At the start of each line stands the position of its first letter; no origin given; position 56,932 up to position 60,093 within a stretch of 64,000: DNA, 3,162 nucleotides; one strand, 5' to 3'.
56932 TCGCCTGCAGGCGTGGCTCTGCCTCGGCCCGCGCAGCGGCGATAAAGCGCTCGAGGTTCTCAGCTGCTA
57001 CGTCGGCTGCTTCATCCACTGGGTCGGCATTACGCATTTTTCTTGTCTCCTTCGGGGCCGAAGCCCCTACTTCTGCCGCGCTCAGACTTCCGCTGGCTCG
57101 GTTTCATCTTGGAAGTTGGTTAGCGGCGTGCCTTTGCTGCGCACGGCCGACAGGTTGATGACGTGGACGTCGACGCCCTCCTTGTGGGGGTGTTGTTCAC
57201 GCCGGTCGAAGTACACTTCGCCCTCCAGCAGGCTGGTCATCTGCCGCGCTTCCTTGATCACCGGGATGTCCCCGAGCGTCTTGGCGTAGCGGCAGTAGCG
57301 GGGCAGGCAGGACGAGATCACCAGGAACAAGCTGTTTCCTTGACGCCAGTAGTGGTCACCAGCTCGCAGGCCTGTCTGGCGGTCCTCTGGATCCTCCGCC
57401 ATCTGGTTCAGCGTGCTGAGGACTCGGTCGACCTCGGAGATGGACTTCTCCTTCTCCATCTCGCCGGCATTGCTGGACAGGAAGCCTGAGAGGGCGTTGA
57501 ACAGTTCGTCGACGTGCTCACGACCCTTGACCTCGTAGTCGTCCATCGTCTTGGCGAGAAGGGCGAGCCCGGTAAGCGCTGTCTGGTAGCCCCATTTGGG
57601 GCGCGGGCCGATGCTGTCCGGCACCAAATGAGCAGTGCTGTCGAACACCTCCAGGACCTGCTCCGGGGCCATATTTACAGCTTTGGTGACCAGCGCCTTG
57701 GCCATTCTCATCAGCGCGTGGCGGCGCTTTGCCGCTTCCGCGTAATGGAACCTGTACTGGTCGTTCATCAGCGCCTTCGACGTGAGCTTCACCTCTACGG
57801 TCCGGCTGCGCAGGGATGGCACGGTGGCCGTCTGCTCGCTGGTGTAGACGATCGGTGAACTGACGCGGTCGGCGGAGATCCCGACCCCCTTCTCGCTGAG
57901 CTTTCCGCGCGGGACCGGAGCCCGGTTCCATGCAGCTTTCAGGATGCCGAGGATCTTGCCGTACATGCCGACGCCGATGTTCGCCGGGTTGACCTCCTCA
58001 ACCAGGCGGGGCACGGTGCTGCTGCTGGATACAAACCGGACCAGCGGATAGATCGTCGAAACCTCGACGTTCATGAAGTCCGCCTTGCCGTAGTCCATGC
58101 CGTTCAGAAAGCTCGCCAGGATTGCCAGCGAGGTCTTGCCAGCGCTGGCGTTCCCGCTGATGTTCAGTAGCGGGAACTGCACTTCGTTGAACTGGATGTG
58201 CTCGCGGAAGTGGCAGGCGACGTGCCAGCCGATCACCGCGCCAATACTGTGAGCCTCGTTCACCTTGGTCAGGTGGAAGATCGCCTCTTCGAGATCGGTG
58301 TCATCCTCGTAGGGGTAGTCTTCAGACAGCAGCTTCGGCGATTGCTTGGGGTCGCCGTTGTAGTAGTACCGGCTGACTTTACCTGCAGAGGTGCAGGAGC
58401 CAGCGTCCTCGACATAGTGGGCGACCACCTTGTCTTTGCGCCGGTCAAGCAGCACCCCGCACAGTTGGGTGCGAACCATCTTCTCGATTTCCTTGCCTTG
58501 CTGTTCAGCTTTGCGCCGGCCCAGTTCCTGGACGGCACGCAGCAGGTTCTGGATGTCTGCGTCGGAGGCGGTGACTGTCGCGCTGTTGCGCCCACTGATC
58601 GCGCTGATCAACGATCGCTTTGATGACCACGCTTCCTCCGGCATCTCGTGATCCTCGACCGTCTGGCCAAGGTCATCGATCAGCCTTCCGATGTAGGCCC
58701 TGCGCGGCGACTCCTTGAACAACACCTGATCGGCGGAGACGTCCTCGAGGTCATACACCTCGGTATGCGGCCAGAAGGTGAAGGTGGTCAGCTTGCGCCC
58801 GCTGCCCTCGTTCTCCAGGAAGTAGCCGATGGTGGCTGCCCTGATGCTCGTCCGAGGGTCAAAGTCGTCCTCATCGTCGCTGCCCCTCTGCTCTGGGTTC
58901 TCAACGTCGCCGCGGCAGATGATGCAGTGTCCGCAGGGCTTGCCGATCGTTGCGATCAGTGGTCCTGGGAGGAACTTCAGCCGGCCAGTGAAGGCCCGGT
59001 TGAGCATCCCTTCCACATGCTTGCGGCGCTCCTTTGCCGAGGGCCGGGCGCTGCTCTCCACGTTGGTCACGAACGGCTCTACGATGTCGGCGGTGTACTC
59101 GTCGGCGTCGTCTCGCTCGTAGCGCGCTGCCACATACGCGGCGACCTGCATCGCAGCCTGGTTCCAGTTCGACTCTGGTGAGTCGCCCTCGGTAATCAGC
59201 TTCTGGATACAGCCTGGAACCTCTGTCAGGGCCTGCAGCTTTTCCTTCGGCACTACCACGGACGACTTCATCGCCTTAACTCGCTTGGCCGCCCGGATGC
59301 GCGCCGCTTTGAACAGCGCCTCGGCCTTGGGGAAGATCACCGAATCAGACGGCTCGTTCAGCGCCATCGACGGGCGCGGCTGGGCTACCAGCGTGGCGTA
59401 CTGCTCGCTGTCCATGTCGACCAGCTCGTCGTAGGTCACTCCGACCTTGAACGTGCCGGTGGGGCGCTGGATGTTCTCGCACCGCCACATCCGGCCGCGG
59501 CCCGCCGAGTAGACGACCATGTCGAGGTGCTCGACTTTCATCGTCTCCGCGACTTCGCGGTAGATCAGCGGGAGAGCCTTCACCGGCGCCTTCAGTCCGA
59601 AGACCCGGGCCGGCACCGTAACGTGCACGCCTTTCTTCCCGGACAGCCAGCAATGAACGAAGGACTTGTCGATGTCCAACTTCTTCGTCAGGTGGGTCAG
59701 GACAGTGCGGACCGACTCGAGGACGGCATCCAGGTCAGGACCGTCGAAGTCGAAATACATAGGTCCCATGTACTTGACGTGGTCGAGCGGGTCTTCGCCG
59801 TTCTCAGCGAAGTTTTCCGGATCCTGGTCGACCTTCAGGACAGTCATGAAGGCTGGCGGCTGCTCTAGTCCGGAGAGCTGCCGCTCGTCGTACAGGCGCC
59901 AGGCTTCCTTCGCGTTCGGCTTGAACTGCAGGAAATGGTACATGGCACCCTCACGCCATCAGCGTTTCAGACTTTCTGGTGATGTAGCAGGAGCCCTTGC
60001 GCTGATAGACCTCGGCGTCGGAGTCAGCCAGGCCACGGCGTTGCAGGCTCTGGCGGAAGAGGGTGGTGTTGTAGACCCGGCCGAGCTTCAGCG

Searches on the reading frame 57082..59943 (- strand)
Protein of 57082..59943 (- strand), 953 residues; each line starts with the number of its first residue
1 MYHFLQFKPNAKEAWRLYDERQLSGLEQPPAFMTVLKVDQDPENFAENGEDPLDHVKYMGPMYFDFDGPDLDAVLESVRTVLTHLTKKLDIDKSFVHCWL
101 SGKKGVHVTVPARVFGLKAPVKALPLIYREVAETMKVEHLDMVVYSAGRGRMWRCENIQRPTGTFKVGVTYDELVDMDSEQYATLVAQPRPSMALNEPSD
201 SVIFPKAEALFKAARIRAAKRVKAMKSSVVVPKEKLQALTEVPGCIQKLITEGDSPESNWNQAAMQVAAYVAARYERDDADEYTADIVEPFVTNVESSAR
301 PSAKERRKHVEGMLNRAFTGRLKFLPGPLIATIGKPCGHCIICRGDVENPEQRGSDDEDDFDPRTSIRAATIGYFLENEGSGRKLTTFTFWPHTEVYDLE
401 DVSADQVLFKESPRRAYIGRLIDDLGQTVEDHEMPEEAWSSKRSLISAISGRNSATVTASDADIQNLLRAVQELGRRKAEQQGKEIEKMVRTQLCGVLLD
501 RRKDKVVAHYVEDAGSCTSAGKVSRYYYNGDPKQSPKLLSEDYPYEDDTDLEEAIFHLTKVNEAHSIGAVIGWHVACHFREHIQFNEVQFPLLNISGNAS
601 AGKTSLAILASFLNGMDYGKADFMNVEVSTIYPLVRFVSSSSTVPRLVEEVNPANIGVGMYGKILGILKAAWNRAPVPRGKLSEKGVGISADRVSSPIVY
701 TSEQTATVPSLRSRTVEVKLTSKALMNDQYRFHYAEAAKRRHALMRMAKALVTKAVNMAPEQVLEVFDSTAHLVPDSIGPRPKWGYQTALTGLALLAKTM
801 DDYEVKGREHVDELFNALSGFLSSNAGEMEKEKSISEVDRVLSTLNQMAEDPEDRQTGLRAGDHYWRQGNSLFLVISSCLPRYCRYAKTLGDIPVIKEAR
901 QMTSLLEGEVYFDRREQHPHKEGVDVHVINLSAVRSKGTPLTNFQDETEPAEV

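Call 9: search_protein_families(library=pfam, proteins=[window:57082-59943:-], max_evalue=0.1)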
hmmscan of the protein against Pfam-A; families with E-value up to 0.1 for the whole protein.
window:57082-59943:- (953 aa): 2 families
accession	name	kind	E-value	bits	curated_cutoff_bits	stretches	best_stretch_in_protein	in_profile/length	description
PF21686.3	LigD_Prim-Pol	-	0.0043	17.1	27.4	1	61-144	102-181/254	LigD, primase-polymerase domain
PF03958.22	Secretin_N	-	0.041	14.5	28.2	0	394-478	1-67/69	Bacterial type II/III secretion system short domain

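Call 11: search_dna_similar(query=window:57082-59943:-, collection=phages, mode=protein, max_rows=15)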
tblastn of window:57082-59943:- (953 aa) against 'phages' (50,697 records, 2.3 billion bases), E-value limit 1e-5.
Records with a match: 39; places in all: 39; records where one place covers at least 80% of the query: 26.
Best place of each record, by identity: <60% 39.
By first word of the organism name: Vibrio 26; Bacillus 7; Pseudomonas 5; Moorella 1.
By host as written in the record: - 17; Vibrio crassostreae 4; Vibrio parahaemolyticus 4; Pseudomonas sp. 3; Pseudomonas grimontii MBTL2-21 2; Bacillus bogoriensis 2; Bacillus thuringiensis 2; Vibrio parahaemolyticus VP505 1; and 4 more.
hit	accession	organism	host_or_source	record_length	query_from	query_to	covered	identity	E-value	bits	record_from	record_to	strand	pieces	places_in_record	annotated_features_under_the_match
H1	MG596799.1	Pseudomonas phage PMBT3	Pseudomonas grimontii MBTL2-21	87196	1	951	100%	51.3%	0e+0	899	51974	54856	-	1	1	RNA polymerase-binding transcription factor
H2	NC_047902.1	Pseudomonas phage PMBT3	Pseudomonas grimontii MBTL2-21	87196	1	951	100%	51.3%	0e+0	899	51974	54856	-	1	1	primase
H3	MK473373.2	Pseudomonas phage Lana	Pseudomonas sp.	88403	1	952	100%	50.6%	0e+0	915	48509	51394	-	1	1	hypothetical protein (x2)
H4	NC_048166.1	Pseudomonas phage Lana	Pseudomonas sp.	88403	1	952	100%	50.6%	0e+0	915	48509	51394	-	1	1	primase | DksA-like zinc-finger protein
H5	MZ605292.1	Pseudomonas phage UAntarctica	Pseudomonas sp.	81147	1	946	99%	50.1%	0e+0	875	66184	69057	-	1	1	hypothetical protein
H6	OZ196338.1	Vibrio phage K404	Seawater and oysters mix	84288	50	949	94%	26.5%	2e-59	228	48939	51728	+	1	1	primase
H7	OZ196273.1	Vibrio phage K120 g1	Seawater and oysters mix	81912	50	949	94%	26.5%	2e-59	228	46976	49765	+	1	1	primase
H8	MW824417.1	Vibrio phage 264E42.1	Vibrio crassostreae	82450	50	949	94%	26.4%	6e-59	227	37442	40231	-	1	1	hypothetical protein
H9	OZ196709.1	Vibrio phage K45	Seawater and oysters mix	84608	50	949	94%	26.4%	6e-59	227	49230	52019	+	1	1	primase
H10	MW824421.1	Vibrio phage 51E28.1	Vibrio crassostreae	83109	50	916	91%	26.5%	4e-60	230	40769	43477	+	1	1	hypothetical protein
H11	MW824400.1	Vibrio phage 51E28.4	Vibrio crassostreae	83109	50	916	91%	26.5%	1e-59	229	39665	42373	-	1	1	hypothetical protein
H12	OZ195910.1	Vibrio phage K478b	Seawater and oysters mix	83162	50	912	91%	25.4%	9e-55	214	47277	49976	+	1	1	primase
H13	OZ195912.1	Vibrio phage K478a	Seawater and oysters mix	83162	50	912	91%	25.4%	9e-55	214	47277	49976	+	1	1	primase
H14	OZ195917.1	Vibrio phage K468a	Seawater and oysters mix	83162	50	912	91%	25.4%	9e-55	214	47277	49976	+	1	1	primase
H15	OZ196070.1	Vibrio phage K449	Seawater and oysters mix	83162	50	912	91%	25.4%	9e-55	214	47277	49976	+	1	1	primase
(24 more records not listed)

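Call 13: get_annotated_region(hit=H2, flank=20000)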
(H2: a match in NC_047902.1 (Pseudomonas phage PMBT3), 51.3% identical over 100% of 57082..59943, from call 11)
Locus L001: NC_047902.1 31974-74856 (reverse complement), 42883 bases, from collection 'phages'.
description: Pseudomonas phage PMBT3, complete genome.
organism: Pseudomonas phage PMBT3 (NCBI taxid 2059856)
taxonomy: Viruses; Duplodnaviria; Heunggongvirae; Uroviricota; Caudoviricetes; Maxrubnervirus; Maxrubnervirus PMBT3
host: Pseudomonas grimontii MBTL2-21; source: sewage; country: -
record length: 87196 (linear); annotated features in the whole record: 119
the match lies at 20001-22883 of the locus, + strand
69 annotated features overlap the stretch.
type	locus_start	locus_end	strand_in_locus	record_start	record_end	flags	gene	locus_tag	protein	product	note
CDS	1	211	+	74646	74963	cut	-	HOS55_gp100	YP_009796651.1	hypothetical protein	-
CDS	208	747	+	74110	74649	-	-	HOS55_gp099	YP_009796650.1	hypothetical protein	-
CDS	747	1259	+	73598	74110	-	-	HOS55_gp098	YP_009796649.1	hypothetical protein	-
CDS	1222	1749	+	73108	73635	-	-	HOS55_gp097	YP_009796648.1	hypothetical protein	-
CDS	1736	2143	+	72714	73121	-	-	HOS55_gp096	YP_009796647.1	DNA binding regulator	-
CDS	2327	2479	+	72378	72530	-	-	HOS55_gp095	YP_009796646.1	hypothetical protein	-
CDS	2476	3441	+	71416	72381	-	-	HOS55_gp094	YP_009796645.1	hypothetical protein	-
CDS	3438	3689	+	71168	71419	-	-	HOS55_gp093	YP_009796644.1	hypothetical protein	-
CDS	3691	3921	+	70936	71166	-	-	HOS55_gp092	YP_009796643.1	hypothetical protein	-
CDS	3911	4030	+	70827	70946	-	-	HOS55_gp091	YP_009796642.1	hypothetical protein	-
CDS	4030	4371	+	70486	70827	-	-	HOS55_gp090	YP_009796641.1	hypothetical protein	-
CDS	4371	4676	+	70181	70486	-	-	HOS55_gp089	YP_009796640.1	hypothetical protein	-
CDS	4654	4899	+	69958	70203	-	-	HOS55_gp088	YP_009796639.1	hypothetical protein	-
CDS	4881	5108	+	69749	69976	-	-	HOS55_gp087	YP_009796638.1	hypothetical protein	-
CDS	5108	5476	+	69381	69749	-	-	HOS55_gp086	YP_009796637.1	hypothetical protein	-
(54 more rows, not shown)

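Call 14: get_annotated_region(hit=H4, flank=20000)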
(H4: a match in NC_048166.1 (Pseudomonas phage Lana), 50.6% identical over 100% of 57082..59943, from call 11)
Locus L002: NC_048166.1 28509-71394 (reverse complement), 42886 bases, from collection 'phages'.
description: Pseudomonas phage Lana, complete genome.
organism: Pseudomonas phage Lana (NCBI taxid 2530172)
taxonomy: Viruses; Duplodnaviria; Heunggongvirae; Uroviricota; Caudoviricetes; Lanavirus; Lanavirus lana
host: Pseudomonas sp.; source: groundwater; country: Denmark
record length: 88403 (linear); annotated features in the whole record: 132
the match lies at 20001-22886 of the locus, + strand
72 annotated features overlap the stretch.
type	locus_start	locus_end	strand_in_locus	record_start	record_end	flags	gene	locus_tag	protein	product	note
CDS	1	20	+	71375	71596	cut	-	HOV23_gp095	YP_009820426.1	hypothetical protein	gp96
CDS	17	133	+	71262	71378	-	-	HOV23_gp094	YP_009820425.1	hypothetical protein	gp95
CDS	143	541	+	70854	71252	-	-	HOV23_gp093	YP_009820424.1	hypothetical protein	gp94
CDS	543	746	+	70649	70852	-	-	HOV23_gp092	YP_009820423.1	hypothetical protein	gp93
CDS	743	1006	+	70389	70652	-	-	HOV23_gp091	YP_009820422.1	hypothetical protein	gp92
CDS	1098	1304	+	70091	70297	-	-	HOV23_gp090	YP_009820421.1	hypothetical protein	gp91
CDS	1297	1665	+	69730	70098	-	-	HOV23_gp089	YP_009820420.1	hypothetical protein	gp90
CDS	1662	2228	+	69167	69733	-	-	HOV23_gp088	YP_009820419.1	hypothetical protein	gp89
CDS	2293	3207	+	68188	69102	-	-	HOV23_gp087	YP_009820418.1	hypothetical protein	gp88; label: hypothetical protein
CDS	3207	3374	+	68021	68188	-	-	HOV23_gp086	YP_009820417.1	hypothetical protein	gp87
CDS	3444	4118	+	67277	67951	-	-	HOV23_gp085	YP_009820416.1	hypothetical protein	gp86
CDS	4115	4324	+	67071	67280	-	-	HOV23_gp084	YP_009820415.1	hypothetical protein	gp85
CDS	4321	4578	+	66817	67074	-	-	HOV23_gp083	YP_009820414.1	hypothetical protein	gp84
CDS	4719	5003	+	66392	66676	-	-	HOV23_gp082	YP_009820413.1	hypothetical protein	gp83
CDS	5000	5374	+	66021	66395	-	-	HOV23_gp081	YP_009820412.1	hypothetical protein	gp82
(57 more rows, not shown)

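Call 28: find_related_loci(query=A1, collection=genome_contigs, flank=10000)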
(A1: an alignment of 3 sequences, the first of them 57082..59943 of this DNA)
Query A1 (953 aa) in genome_contigs; peptide patterns used: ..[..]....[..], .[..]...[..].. (x = any residue, [..] = any of these).
51 stretches matched a pattern, but none encodes a relative of the query by tblastn (E <= 1e-3).

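Call 29: find_related_loci(query=window:57082-59943:-, collection=viral_contigs, flank=10000)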
Query window:57082-59943:- (953 aa) in viral_contigs; peptide patterns used: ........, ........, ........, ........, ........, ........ (x = any residue, [..] = any of these).
23 stretches matched a pattern; 22 encode a relative of the query (tblastn E <= 1e-3); 19 distinct loci.
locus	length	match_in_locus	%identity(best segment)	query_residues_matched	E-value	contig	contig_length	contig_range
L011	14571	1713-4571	99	1-953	0e+0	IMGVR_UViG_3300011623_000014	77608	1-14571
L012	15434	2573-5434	88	1-953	0e+0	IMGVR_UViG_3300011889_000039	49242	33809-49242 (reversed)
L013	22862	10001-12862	89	1-953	0e+0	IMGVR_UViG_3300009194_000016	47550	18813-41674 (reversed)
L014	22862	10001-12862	88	1-953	0e+0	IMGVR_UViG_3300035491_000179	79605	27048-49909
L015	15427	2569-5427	99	1-953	0e+0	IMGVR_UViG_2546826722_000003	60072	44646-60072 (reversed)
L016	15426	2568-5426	99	1-953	0e+0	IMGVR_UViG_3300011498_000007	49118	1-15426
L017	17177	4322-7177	68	1-952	0e+0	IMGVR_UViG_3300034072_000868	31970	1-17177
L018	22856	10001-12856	68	1-952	0e+0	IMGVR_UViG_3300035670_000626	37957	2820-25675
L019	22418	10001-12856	67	1-952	0e+0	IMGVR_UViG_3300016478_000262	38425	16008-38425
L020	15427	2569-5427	99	1-953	0e+0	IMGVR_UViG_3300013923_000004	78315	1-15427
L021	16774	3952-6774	56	1-952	0e+0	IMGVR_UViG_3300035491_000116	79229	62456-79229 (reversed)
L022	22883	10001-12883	51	1-951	0e+0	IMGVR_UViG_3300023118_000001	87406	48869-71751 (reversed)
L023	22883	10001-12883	51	1-951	0e+0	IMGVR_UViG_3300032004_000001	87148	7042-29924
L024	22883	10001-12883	51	1-951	0e+0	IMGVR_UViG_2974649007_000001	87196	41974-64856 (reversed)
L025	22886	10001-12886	49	1-952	0e+0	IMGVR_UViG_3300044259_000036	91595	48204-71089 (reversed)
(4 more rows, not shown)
